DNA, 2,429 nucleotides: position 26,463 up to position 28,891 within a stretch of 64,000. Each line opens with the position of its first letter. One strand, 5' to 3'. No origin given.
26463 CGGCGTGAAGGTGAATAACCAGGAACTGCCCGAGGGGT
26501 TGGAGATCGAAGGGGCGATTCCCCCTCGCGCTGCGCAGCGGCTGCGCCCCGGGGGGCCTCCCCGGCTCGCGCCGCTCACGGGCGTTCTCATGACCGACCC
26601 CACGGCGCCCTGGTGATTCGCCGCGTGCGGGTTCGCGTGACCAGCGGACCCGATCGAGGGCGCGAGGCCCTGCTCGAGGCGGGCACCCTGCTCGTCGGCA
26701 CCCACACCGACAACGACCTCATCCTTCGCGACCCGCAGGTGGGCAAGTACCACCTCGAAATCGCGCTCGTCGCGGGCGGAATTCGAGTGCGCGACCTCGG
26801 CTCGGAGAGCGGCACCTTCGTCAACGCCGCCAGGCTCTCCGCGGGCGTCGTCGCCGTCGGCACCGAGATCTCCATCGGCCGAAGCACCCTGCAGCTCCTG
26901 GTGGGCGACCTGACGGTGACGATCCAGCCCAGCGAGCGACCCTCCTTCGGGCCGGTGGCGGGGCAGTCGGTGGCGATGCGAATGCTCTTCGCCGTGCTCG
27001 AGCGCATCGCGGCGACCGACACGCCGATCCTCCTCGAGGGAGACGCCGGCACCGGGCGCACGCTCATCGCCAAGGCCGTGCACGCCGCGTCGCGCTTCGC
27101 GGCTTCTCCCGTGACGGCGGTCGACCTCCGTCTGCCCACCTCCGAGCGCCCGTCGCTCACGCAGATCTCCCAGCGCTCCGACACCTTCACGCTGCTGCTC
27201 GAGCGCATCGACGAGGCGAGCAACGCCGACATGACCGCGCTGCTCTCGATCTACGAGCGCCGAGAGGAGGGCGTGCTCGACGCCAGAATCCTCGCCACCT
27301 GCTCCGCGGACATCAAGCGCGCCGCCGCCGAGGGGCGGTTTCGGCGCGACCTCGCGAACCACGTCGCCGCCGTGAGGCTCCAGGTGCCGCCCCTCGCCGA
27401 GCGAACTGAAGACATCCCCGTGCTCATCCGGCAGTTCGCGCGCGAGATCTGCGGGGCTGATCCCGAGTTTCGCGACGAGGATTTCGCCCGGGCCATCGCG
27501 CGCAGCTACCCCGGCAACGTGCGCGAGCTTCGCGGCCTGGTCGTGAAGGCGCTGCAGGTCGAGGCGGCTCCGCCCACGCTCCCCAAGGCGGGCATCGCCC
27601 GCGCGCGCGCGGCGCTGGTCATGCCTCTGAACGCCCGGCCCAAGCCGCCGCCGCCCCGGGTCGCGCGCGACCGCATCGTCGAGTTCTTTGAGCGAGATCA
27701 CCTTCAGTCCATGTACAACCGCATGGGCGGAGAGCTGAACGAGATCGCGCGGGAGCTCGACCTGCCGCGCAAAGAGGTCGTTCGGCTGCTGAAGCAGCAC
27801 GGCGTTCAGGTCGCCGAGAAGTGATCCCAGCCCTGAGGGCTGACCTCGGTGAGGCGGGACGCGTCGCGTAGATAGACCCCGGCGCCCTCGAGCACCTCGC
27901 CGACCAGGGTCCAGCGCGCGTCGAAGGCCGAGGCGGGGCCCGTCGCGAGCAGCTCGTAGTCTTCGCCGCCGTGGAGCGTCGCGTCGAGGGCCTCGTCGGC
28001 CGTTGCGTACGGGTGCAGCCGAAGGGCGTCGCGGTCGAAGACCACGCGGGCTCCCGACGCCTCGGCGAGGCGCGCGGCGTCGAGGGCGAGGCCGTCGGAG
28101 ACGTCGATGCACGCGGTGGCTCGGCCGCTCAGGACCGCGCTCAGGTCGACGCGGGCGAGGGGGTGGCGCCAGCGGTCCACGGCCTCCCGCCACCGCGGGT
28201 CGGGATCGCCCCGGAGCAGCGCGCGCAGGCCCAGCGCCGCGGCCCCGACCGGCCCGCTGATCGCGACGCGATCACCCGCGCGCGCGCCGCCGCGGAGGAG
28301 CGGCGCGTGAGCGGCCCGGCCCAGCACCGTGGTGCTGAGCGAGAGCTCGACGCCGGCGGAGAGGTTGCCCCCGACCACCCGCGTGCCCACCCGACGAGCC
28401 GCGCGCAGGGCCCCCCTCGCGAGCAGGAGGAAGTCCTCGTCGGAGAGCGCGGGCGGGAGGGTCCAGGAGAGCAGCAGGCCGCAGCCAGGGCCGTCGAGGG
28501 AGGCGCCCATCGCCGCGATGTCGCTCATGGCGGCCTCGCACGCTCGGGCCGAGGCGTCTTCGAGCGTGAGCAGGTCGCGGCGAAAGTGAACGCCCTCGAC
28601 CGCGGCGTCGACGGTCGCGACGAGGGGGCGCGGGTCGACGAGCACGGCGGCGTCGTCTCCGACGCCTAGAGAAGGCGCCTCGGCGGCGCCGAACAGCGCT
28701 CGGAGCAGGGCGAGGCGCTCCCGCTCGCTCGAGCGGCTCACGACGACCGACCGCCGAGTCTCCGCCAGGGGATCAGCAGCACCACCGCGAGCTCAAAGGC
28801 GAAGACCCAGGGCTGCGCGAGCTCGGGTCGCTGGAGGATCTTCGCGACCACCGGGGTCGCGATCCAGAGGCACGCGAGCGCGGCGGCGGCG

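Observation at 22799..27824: Orphan His-rich LarC next to a REC-GAF-PAS-PAS-HisKA protein lacking an ATPase domain, divergent from an FHA regulator with a degenerate sigma-54 AAA+ core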

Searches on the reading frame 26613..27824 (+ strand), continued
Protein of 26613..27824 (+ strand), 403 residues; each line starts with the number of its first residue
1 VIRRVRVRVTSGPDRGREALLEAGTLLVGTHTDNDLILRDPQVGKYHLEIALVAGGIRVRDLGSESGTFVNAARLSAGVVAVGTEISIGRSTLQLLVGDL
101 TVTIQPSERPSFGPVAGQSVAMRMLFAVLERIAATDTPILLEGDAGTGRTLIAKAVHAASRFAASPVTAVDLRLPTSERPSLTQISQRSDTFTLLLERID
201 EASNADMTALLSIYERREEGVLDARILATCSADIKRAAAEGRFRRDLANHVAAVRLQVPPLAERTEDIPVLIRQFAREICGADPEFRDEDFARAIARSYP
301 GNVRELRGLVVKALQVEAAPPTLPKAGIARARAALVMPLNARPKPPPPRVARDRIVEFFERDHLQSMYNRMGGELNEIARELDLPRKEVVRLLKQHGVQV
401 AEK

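Call 52: find_homologous_proteins(query=L168:7022-7777:-, max_evalue=1e-20)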
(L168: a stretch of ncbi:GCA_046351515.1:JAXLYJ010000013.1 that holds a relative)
Query L168:7022-7777:- (251 aa): 8000 proteins with E <= 1e-20 among 8000 candidates; the best 120 are listed.
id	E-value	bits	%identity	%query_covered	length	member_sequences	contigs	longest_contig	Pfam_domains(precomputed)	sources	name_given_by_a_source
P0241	5.7e-146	502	94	100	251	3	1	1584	PF00731.27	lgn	-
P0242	2.1e-144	497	92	100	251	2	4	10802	PF00731.27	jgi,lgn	jgi:NCAIR mutase (PurE)-related protein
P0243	1.0e-143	495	93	100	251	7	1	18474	PF00731.27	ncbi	-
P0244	3.6e-142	490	92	100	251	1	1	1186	PF00731.27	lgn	-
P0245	4.5e-141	486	90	100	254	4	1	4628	PF00731.27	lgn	-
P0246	1.1e-126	439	83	100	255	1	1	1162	PF00731.27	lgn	-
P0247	3.4e-126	437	83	100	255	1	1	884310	PF00731.27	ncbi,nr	ncbi:MAG: nickel pincer cofactor biosynthesis protein LarB [Myxococcales bacterium]|nr:nickel pincer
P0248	6.9e-126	436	83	100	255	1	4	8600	PF00731.27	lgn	-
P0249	4.5e-125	434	82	100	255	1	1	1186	PF00731.27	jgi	jgi:pyridinium-3,5-biscarboxylic acid mononucleotide synthase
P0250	7.4e-125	433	81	100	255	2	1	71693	PF00731.27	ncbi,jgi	jgi:NCAIR mutase (PurE)-related protein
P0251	1.5e-124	432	81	100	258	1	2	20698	PF00731.27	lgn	-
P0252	8.6e-118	410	78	100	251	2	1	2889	PF00731.27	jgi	jgi:NCAIR mutase (PurE)-related protein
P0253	8.2e-117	407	75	100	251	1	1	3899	PF00731.27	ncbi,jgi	jgi:NCAIR mutase (PurE)-related protein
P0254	1.9e-115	402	76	100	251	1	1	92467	PF00731.27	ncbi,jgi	jgi:NCAIR mutase (PurE)-related protein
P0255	6.1e-112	391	74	100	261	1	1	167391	PF00731.27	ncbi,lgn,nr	ncbi:MAG: nickel pincer cofactor biosynthesis protein LarB [Deltaproteobacteria bacterium]|nr:nickel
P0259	3.7e-100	352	66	100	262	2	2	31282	PF00731.27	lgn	-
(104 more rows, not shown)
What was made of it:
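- LarB at about 60% identity would be hidden among hundreds of hits from other phyla (call 52).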

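Call 64: find_encoding_contigs(protein=P0191, flank=8000, max_places=1)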
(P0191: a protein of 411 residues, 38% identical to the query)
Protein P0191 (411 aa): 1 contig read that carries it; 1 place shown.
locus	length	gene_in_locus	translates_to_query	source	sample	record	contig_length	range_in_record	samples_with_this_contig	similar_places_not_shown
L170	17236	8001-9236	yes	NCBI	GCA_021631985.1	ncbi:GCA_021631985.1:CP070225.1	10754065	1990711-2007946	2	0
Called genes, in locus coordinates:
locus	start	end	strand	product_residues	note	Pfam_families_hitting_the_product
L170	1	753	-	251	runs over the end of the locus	-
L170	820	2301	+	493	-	PF00069:Pkinase, PF07714:PK_Tyr_Ser-Thr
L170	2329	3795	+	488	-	PF00515:TPR_1 (faint), PF07719:TPR_2 (faint), PF13432:TPR_16 (weak), PF08308:PEGA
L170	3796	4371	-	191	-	PF01327:Pep_deformylase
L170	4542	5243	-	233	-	PF00782:DSPc, PF22784:PTP-SAK, PF22785:Tc-R-P, PF00102:Y_phosphatase (weak)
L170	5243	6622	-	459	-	PF05195:AMP_N, PF00557:Peptidase_M24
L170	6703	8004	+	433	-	PF09992:NAGPA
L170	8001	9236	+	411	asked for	PF16697:Yop-YscD_cpl, PF00498:FHA, PF00158:Sigma54_activat, PF13191:AAA_16 (weak), PF14532:Sigma54_activ_2, PF25601:AAA_lid_14 (weak)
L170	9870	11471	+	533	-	PF13238:AAA_18, PF13671:AAA_33 (weak), PF01202:SKI, PF00465:Fe-ADH (weak), PF13685:Fe-ADH_2, PF01761:DHQ_synthase, PF24621:DHQS_C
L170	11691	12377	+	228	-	-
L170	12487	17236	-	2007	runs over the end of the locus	-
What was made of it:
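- The more distant Sandaracinus FHA-regulator homologue (38% identity) has no lar genes nearby (call 64).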

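Call 65: find_encoding_contigs(protein=P0259, flank=8000, max_places=1)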
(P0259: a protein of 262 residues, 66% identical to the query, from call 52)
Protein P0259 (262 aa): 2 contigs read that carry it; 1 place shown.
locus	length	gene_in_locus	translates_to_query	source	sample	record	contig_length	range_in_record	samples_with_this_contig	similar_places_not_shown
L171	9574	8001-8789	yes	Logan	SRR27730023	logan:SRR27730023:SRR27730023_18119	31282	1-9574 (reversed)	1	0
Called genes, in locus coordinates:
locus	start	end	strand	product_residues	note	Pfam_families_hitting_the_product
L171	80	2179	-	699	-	PF03717:PBP_dimer, PF00905:Transpeptidase, PF03793:PASTA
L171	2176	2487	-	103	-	-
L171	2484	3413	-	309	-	PF01795:Methyltransf_5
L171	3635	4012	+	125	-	-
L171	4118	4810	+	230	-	PF00025:Arf (faint)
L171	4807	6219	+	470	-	PF10114:PocR, PF00512:HisKA, PF02518:HATPase_c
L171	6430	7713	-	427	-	PF16697:Yop-YscD_cpl, PF00498:FHA (weak), PF00158:Sigma54_activat, PF14532:Sigma54_activ_2, PF25601:AAA_lid_14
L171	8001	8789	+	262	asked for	PF00731:AIRC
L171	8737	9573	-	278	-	?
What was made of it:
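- Tried and rejected: Every close LarB that could be placed lies in a locus of the clade that keeps larB, so the question stays open (calls 52, 65).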

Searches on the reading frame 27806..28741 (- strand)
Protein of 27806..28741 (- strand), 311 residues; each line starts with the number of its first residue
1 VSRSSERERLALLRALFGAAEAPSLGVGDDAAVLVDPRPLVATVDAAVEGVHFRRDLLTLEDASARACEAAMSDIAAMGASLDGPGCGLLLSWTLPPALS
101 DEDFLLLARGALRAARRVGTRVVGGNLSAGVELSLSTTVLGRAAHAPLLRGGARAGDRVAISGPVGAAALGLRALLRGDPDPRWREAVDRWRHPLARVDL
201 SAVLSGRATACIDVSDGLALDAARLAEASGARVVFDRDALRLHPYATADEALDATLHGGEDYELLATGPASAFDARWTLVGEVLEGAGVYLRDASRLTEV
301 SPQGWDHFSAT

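Call 4: search_protein_families(library=pfam, proteins=[window:27806-28741:-], max_evalue=0.01)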
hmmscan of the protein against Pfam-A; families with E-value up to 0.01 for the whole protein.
window:27806-28741:- (311 aa): 2 families
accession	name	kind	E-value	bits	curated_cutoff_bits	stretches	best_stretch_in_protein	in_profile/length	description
PF00586.29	AIRS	-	2.9e-15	57.1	24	1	28-142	1-111/112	AIR synthase related protein, N-terminal domain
PF02769.27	AIRS_C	-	0.0017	19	23.1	1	155-242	2-93/156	AIR synthase related protein, C-terminal domain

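Call 5: search_protein_families(library=ncbifam, proteins=[window:27806-28741:-], max_evalue=0.01)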
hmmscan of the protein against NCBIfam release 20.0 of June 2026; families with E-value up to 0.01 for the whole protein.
window:27806-28741:- (311 aa): 7 families
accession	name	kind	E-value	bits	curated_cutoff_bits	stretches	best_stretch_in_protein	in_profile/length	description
TIGR01379.1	thiL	equivalog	1.2e-60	205.2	184.15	1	21-308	17-320/320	thiamine-phosphate kinase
NF004351.0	PRK05731.1-4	equivalog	2.4e-49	168.2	324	1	15-309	25-320/321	thiamine-phosphate kinase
NF004353.0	PRK05731.2-2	equivalog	2.2e-37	128.8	301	1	27-310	18-304/311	thiamine-phosphate kinase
NF004354.0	PRK05731.2-3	equivalog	9.2e-27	94.1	204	1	26-266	15-232/273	thiamine-phosphate kinase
NF004350.0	PRK05731.1-1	equivalog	1.1e-24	86.9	441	1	25-308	25-322/325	thiamine-phosphate kinase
TIGR00476.1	selD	equivalog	3.7e-13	49.4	125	1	24-246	41-257/311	selenide, water dikinase SelD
TIGR04050.1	MSMEG_0567_Cter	hypoth_equivalog_domain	9.8e-09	35.1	312.2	1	20-251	25-237/296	MSMEG_0567/sll0787 family protein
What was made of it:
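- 27806..28741 (-): thiL (thiamine-phosphate kinase), convergent with the FHA regulator and overlapping it. This is a flanking housekeeping gene that is conserved in synteny. NCBIfam TIGR01379 scores 205 bits against a cutoff of 184 (call 5).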
